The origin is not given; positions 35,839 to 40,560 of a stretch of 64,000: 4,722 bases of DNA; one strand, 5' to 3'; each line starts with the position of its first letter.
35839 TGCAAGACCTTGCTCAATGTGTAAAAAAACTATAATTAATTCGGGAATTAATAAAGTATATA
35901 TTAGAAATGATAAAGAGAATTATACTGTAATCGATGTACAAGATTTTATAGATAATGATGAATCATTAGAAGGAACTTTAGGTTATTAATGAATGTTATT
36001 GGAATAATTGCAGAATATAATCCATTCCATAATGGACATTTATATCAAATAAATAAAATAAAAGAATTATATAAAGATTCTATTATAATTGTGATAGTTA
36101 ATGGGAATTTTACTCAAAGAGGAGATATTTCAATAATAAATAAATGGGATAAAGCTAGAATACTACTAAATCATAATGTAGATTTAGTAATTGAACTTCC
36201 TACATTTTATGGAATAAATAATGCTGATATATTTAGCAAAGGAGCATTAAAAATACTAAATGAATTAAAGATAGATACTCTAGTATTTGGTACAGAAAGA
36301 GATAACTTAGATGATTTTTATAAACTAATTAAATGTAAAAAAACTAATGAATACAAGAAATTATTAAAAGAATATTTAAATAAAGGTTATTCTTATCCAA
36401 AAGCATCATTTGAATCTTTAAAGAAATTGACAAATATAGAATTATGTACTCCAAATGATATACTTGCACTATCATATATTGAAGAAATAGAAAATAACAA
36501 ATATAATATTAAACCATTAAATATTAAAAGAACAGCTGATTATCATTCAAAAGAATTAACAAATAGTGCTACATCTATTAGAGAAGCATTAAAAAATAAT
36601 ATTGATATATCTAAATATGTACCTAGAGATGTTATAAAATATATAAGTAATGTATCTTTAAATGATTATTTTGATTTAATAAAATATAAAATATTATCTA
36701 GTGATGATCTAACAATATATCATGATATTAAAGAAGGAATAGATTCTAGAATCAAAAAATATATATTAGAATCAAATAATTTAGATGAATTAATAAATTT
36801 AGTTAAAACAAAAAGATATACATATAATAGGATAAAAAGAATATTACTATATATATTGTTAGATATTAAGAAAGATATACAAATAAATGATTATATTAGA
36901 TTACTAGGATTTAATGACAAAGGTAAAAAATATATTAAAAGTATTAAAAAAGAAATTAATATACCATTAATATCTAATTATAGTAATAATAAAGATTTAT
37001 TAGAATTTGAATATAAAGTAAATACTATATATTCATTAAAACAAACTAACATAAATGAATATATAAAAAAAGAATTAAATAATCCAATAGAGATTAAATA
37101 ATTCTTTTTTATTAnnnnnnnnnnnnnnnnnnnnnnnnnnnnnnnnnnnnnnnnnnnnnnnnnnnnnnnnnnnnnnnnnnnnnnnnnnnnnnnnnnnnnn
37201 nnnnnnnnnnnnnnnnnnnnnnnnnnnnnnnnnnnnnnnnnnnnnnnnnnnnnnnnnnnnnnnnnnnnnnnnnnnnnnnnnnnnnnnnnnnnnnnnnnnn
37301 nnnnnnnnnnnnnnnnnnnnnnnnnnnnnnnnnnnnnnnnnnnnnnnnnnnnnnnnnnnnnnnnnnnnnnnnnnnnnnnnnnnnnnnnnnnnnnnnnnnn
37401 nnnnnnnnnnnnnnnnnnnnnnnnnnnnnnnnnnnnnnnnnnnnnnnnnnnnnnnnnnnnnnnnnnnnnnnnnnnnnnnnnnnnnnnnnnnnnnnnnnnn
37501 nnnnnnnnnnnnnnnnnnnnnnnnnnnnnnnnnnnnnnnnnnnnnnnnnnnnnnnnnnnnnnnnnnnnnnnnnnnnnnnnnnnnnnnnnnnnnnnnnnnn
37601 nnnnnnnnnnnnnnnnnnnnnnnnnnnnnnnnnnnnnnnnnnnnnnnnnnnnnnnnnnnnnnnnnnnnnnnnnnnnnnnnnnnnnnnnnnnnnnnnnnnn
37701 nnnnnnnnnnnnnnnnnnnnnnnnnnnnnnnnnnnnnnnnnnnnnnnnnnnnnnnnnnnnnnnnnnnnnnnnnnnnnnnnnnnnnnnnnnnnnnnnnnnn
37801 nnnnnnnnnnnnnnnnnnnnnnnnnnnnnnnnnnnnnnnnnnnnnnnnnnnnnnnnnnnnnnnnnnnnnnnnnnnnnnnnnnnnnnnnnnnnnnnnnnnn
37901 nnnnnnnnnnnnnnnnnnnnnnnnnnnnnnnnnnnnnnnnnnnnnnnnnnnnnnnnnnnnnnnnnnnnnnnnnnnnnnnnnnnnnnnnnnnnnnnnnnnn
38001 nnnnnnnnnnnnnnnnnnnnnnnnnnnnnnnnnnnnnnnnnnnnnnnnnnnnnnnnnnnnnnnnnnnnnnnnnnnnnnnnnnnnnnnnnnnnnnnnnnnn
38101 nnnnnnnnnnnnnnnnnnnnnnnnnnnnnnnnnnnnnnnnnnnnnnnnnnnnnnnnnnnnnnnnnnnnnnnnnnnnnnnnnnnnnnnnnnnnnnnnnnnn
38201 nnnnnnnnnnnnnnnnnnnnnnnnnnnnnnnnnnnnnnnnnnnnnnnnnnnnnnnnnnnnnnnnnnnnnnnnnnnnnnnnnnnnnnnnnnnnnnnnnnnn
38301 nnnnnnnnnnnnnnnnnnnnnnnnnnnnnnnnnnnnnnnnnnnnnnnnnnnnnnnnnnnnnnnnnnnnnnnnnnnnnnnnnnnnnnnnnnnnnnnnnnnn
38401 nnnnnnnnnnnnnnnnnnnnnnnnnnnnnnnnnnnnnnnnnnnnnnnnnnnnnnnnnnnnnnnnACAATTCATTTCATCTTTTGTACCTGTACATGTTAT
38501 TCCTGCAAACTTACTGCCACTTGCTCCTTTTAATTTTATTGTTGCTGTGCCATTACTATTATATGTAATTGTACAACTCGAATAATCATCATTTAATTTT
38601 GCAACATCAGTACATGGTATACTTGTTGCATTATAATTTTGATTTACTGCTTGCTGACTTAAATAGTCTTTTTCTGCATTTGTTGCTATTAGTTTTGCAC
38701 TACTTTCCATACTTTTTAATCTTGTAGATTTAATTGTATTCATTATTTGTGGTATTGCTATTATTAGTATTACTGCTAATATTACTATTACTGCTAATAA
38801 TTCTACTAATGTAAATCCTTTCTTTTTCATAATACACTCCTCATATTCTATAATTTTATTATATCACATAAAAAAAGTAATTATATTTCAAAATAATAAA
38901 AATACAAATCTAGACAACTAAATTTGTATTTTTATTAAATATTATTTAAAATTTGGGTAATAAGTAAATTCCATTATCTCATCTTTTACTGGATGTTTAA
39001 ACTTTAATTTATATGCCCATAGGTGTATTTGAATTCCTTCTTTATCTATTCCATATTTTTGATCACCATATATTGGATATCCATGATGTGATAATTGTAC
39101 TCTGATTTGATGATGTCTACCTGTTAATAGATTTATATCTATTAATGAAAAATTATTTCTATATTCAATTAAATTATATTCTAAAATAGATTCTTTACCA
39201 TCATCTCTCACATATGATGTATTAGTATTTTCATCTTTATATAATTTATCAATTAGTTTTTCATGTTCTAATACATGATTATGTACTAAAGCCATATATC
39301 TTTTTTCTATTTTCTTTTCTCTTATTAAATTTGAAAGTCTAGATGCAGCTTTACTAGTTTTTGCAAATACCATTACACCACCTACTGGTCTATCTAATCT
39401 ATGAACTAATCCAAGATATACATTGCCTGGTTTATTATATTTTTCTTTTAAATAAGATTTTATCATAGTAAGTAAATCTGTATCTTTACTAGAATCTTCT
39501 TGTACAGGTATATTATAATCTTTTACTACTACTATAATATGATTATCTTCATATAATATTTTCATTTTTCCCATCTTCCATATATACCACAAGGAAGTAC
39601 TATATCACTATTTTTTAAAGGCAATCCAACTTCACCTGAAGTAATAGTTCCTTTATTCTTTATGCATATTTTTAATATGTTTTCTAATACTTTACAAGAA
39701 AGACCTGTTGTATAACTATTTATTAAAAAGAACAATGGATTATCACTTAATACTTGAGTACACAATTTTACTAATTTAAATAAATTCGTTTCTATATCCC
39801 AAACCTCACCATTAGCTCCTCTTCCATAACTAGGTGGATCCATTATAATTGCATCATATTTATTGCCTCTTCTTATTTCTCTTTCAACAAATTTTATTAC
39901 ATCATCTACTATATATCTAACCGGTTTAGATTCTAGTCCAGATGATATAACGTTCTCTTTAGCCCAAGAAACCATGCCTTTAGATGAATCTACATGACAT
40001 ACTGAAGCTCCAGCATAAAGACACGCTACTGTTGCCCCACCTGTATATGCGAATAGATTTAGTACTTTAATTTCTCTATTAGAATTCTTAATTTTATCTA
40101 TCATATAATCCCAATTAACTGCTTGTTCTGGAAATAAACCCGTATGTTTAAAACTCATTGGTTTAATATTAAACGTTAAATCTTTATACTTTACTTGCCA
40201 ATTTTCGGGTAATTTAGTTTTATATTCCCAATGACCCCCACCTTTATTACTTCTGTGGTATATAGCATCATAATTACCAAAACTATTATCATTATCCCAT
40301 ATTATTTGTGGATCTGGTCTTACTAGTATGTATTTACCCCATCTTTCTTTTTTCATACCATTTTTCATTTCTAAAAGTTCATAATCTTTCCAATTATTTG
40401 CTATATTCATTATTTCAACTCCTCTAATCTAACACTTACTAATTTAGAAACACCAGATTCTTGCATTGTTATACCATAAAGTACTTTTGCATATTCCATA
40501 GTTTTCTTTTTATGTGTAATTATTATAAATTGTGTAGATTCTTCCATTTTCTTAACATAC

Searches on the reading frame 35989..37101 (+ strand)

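Call 71: search_protein_families(library=pfam, proteins=[window:35989-37101:+], max_evalue=0.00001)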
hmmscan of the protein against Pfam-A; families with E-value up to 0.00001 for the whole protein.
window:35989-37101:+ (370 aa): 1 family
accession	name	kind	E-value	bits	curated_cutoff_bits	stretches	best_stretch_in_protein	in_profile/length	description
PF05636.17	HIGH_NTase1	-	2.9e-114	382.9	27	1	1-355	1-394/402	HIGH Nucleotidyl Transferase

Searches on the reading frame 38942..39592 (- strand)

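Call 72: search_protein_families(library=pfam, proteins=[window:38942-39592:-], max_evalue=0.00001)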
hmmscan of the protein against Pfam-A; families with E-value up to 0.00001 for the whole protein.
window:38942-39592:- (216 aa): 1 family
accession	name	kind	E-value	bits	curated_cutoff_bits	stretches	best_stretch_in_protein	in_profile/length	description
PF00849.27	PseudoU_synth_2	-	2.9e-31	109.2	26.8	1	18-169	1-152/152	RNA pseudouridylate synthase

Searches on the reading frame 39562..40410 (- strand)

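Call 71: search_protein_families(library=pfam, proteins=[window:39562-40410:-], max_evalue=0.00001)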
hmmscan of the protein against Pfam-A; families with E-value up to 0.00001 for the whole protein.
window:39562-40410:- (282 aa): 2 families
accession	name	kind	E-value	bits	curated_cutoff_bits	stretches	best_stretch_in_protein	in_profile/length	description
PF10672.15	Methyltrans_SAM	-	1.1e-15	58.2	27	1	49-215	64-226/286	S-adenosylmethionine-dependent methyltransferase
PF03602.21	Cons_hypoth95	-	7.5e-06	26.2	24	0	107-193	36-122/182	Conserved hypothetical protein 95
